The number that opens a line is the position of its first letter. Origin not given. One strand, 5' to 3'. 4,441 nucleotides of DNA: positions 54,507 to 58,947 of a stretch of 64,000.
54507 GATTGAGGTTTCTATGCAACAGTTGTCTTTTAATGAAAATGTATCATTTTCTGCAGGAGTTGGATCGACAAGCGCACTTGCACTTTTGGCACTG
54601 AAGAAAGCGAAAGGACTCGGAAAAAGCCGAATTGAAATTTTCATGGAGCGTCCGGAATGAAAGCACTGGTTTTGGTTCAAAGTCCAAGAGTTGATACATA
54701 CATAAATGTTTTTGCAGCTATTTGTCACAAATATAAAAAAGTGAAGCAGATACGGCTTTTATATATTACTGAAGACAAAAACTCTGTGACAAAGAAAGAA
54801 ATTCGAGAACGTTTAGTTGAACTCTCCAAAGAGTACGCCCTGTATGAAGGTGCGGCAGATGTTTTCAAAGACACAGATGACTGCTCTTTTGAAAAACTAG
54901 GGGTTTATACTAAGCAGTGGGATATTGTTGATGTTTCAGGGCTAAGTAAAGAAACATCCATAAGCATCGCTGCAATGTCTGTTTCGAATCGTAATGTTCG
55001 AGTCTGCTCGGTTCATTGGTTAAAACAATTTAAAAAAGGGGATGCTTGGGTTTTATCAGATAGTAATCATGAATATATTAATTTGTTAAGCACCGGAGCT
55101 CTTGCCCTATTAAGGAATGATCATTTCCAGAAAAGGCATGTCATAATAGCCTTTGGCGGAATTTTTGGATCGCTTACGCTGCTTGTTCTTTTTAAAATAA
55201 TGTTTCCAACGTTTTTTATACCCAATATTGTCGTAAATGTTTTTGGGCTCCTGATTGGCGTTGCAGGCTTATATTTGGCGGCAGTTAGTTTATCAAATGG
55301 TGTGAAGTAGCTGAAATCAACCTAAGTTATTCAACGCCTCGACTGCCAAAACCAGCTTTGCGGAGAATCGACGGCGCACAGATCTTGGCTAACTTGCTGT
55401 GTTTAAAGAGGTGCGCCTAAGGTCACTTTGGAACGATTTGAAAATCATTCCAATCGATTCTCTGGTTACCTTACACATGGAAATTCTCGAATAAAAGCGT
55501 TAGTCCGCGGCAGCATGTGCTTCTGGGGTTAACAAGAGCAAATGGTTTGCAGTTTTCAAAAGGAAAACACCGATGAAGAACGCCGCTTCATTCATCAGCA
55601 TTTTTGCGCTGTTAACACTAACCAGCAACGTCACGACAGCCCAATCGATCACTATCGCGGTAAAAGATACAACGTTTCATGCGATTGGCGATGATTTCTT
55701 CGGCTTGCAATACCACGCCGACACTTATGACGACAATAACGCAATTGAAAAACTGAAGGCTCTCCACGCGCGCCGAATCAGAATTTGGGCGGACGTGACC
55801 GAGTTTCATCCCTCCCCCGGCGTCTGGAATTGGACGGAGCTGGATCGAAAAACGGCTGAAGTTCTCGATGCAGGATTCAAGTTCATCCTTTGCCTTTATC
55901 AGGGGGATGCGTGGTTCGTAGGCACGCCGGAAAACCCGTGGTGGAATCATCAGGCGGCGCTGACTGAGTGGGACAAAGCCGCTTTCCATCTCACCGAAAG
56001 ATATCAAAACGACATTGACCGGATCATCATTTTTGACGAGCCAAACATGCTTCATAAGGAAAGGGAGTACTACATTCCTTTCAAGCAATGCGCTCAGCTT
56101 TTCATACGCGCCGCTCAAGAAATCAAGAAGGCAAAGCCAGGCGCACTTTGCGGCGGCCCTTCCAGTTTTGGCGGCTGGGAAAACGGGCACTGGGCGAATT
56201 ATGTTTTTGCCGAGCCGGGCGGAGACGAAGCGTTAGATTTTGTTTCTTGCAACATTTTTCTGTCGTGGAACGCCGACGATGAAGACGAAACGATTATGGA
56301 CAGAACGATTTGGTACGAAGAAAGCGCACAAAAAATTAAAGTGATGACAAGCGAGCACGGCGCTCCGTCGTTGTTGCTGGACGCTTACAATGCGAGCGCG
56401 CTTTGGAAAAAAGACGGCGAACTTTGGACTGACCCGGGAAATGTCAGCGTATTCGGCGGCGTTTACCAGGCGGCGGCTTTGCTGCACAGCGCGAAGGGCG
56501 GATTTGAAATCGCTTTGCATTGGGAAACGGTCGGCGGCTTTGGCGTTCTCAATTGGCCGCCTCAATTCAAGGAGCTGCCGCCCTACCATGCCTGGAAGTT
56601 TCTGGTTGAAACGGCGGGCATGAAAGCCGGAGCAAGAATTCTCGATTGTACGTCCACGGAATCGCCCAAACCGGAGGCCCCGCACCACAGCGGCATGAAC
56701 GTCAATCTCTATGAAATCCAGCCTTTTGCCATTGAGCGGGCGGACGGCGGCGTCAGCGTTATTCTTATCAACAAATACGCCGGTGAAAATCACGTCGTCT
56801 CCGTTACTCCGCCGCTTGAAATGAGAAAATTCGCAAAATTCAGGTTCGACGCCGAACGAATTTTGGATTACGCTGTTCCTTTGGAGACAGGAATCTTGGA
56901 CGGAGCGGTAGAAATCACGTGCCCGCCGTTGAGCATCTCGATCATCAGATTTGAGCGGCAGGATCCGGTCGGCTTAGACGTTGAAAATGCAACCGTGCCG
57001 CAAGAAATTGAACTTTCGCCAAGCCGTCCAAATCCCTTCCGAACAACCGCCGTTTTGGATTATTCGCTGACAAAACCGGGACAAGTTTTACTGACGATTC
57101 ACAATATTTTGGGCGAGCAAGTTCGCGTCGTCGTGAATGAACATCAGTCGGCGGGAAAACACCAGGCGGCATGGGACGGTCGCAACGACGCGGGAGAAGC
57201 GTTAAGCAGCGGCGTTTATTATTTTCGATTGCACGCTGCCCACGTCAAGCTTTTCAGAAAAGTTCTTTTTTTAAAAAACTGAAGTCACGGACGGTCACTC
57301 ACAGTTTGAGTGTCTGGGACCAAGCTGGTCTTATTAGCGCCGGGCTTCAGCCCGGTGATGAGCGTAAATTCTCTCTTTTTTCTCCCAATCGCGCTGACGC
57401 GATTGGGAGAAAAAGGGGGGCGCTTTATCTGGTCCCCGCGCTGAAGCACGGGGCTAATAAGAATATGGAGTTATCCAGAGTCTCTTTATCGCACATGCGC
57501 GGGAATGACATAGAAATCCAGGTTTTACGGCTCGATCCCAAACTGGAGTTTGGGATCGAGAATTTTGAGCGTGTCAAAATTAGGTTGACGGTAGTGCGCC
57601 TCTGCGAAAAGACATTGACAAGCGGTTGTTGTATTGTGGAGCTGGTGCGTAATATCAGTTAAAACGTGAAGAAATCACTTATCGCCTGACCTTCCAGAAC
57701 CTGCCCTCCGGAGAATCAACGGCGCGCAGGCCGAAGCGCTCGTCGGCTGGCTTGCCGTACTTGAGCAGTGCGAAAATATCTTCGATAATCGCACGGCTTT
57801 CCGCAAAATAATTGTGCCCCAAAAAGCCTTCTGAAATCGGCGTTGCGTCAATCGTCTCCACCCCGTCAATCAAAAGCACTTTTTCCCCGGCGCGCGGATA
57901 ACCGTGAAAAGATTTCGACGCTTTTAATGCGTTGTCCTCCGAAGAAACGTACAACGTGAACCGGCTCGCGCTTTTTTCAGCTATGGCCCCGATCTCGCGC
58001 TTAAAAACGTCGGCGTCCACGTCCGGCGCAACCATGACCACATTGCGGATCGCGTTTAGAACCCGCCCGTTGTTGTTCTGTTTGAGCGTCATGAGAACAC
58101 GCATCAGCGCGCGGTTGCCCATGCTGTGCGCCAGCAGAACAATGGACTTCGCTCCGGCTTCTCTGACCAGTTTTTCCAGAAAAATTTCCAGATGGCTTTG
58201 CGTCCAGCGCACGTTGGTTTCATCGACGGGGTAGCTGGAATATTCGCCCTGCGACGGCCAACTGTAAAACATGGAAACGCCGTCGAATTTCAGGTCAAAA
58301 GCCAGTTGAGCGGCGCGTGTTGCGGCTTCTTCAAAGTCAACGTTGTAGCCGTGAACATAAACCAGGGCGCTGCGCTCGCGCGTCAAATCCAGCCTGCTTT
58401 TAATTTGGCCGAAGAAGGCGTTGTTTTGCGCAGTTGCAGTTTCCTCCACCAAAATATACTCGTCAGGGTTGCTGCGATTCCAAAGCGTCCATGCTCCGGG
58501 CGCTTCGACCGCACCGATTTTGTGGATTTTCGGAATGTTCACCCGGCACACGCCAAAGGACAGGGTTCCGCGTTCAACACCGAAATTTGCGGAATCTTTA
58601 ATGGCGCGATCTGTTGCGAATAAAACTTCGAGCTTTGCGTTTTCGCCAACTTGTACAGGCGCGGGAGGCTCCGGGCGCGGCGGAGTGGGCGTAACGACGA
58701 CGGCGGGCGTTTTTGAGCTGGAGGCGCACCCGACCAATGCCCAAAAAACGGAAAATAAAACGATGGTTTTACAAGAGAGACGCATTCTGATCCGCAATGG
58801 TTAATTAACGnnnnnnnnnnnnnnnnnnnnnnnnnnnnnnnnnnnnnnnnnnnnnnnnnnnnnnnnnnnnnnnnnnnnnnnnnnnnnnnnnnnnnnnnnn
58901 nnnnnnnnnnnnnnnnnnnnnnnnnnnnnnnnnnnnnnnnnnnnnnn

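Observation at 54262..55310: Two-gene mCpol (minimal Cas10/GGDEF palm) + CARF-like-2TM cassette: a Panoptes-like, possibly variant, cyclic-nucleotide defence module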

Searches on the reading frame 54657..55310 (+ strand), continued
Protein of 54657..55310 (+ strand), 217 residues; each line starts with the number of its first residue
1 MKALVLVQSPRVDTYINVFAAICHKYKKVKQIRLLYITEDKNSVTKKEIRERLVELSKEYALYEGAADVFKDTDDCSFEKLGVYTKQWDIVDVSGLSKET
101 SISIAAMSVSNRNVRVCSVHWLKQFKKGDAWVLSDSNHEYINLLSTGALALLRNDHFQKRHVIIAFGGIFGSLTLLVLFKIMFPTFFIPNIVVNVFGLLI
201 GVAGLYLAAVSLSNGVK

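Call 84: find_encoding_contigs(protein=P0002, flank=3000, max_places=1)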
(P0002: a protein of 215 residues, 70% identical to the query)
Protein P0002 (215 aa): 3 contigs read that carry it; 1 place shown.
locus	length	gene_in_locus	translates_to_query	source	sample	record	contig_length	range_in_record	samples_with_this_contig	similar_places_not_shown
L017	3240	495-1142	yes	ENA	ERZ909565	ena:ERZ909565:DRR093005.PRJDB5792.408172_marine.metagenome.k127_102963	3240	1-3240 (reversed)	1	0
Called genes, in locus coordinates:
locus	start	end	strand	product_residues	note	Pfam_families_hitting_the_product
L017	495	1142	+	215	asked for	-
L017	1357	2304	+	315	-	PF01734:Patatin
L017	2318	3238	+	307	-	?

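Call 85: find_encoding_contigs(protein=P0006, flank=3000, max_places=1)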
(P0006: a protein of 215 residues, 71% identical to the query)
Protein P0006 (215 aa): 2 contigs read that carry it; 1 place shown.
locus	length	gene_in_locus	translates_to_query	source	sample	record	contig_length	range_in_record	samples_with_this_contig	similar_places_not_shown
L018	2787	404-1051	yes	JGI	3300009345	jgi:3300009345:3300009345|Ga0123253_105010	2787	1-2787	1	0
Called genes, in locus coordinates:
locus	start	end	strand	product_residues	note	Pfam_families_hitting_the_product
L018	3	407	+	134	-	?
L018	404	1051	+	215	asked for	-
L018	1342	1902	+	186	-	PF10386:DUF2441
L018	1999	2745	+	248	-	PF25164:CoiA_N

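Call 86: find_encoding_contigs(protein=P0024, flank=3000, max_places=1)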
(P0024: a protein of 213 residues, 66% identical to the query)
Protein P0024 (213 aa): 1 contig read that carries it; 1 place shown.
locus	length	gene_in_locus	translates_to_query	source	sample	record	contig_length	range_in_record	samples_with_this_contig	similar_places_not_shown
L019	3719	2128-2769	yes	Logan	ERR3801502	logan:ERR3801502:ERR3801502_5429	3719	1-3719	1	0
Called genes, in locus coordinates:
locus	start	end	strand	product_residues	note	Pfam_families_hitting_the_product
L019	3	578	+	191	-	?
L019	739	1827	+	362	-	PF14319:Zn_Tnp_IS91, PF04986:Y2_Tnp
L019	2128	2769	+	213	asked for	-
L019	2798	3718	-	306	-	?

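Call 87: find_encoding_contigs(protein=P0011, flank=3000, max_places=1)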
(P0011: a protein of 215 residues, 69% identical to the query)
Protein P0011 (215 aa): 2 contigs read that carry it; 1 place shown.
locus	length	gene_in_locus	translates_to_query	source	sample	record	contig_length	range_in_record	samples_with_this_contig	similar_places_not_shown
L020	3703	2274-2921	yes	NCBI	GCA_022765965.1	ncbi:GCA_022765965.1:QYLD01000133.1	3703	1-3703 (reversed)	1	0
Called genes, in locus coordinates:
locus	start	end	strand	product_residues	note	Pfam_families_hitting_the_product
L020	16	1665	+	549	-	PF01653:DNA_ligase_aden, PF03120:OB_DNA_ligase, PF03119:DNA_ligase_ZBD, PF14520:HHH_5 (faint), PF12826:HHH_2, PF00533:BRCT, PF12738:PTCB-BRCT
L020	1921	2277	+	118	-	PF18182:mCpol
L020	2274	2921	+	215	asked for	-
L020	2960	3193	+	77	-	-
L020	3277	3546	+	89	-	PF03683:UPF0175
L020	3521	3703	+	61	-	PF11848:DUF3368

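Call 88: find_encoding_contigs(protein=P0019, flank=3000, max_places=1)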
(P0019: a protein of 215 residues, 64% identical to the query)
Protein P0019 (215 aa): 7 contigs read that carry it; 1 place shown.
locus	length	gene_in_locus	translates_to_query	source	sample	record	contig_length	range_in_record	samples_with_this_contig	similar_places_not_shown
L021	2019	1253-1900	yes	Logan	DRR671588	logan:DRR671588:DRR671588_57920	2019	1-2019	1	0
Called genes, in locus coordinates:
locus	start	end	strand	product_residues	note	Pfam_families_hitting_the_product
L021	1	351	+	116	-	?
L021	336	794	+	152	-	PF11848:DUF3368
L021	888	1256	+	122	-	PF18182:mCpol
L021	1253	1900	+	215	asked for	-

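Call 95: search_solved_structures(query=A3, max_evalue=10, show_alignments=2)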
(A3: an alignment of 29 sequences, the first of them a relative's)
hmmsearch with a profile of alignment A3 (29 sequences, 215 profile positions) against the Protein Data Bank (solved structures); distinct sequences matched with E-value up to 10: 6.
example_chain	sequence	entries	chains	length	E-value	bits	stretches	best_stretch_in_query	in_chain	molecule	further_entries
8ijr_A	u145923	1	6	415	0.44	13.2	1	132-179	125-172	Sphingomyelin synthase-related protein 1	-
7ro2_A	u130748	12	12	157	0.81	12.4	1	184-213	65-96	major capsid protein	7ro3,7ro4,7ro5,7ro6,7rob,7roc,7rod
5i8l_A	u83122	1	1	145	1.2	11.8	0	59-99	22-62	Lysozyme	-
7y5g_B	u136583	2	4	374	1.5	11.5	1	151-212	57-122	Zinc transporter 8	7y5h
6xpd_B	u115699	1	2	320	2.9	10.6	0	153-210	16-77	Zinc transporter 8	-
9eys_J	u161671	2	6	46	3.2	10.4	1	163-187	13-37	Photosystem I reaction center subunit IX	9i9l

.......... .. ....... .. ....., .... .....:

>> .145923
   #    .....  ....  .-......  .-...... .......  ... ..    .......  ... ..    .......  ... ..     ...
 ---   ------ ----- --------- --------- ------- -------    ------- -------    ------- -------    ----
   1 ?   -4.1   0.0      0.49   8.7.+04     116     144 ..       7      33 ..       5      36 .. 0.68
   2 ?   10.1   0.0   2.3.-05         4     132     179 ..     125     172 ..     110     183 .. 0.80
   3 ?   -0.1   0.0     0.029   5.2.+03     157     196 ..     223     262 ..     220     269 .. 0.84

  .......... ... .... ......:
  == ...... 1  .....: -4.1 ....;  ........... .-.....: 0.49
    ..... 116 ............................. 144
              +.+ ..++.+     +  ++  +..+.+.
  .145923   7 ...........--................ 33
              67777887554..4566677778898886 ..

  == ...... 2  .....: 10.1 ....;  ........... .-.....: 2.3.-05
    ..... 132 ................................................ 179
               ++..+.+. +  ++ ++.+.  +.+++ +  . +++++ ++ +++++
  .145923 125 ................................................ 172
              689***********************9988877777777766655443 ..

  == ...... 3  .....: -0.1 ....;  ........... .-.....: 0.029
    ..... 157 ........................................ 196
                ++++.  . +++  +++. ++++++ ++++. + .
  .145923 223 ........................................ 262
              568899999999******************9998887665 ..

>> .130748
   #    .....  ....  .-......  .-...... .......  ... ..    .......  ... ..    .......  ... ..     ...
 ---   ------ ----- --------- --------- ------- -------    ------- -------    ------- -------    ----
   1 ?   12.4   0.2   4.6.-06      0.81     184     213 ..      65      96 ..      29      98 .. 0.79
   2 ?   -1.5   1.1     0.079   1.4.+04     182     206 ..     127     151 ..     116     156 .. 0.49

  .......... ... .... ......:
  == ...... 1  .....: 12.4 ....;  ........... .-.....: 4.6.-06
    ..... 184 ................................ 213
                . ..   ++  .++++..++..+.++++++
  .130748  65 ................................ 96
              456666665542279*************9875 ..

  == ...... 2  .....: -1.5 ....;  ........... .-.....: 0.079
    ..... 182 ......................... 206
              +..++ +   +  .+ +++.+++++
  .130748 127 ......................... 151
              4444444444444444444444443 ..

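Call 108: search_protein_families(library=pfam, proteins=[L006:4452-5483:+, L006:5857-6561:+, L017:1357-2304:+], max_evalue=0.001)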
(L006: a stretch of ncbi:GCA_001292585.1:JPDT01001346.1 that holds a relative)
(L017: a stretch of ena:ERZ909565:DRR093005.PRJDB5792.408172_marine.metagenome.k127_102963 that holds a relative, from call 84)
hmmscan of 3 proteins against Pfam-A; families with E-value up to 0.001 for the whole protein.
L006:4452-5483:+ (343 aa): 0 families

L006:5857-6561:+ (234 aa): 0 families

L017:1357-2304:+ (315 aa): 1 family
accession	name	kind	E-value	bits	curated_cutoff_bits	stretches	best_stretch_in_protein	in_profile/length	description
PF01734.28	Patatin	-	3.1e-26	93.2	27.7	1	17-198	1-191/191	Patatin-like phospholipase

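Call 109: search_protein_families(library=padloc, proteins=[L006:5857-6561:+], max_evalue=0.001)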
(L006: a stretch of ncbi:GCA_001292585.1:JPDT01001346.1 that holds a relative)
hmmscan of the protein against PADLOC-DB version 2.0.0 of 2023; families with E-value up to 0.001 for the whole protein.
L006:5857-6561:+ (234 aa): 1 family
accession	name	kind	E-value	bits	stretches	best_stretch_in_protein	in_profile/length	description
PDLC01992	CARF_m9--CARF_TM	-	5e-47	158.5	1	3-223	2-222/223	-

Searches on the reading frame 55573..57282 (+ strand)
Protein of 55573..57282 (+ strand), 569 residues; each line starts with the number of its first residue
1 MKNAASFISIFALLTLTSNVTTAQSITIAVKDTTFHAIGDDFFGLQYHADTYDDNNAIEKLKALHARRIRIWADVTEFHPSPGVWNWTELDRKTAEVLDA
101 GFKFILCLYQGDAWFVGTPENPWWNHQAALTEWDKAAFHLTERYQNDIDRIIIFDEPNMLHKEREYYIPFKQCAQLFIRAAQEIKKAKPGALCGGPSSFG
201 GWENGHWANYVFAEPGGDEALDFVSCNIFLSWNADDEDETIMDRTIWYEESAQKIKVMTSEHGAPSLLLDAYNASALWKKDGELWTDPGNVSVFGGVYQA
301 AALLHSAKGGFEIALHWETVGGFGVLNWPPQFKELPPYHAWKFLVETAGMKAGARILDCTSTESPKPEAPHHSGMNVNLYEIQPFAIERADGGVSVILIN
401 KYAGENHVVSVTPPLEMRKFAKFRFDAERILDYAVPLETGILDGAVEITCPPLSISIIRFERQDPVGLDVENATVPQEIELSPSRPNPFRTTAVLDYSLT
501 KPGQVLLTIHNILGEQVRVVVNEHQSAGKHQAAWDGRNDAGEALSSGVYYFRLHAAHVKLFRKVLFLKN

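Call 30: search_protein_families(library=pfam, proteins=[window:55573-57282:+], max_evalue=0.00001)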
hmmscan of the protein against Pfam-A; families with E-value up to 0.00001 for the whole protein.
window:55573-57282:+ (569 aa): 1 family
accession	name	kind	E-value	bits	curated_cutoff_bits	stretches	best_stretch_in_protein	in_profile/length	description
PF13860.13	FlgD_ig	-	3.1e-11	43.5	27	1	496-556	15-76/79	FlgD Ig-like domain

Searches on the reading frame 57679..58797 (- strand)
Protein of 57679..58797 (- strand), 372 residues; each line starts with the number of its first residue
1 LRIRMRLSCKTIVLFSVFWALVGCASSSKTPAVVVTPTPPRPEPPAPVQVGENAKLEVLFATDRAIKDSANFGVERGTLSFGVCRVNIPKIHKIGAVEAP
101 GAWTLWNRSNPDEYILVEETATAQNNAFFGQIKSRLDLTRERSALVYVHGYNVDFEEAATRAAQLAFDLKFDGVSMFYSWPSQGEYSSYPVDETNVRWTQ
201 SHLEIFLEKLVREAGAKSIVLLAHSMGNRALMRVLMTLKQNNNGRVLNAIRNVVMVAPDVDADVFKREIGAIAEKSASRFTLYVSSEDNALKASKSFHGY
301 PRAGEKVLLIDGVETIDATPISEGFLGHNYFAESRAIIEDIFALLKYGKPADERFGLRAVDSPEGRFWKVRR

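Call 30: search_protein_families(library=pfam, proteins=[window:57679-58797:-], max_evalue=0.00001)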
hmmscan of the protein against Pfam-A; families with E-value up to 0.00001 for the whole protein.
window:57679-58797:- (372 aa): 1 family
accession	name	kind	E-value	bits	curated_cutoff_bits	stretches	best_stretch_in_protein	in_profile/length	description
PF05990.18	DUF900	-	1.3e-49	169.2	20.5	1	131-338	8-225/232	Alpha/beta hydrolase of unknown function (DUF900)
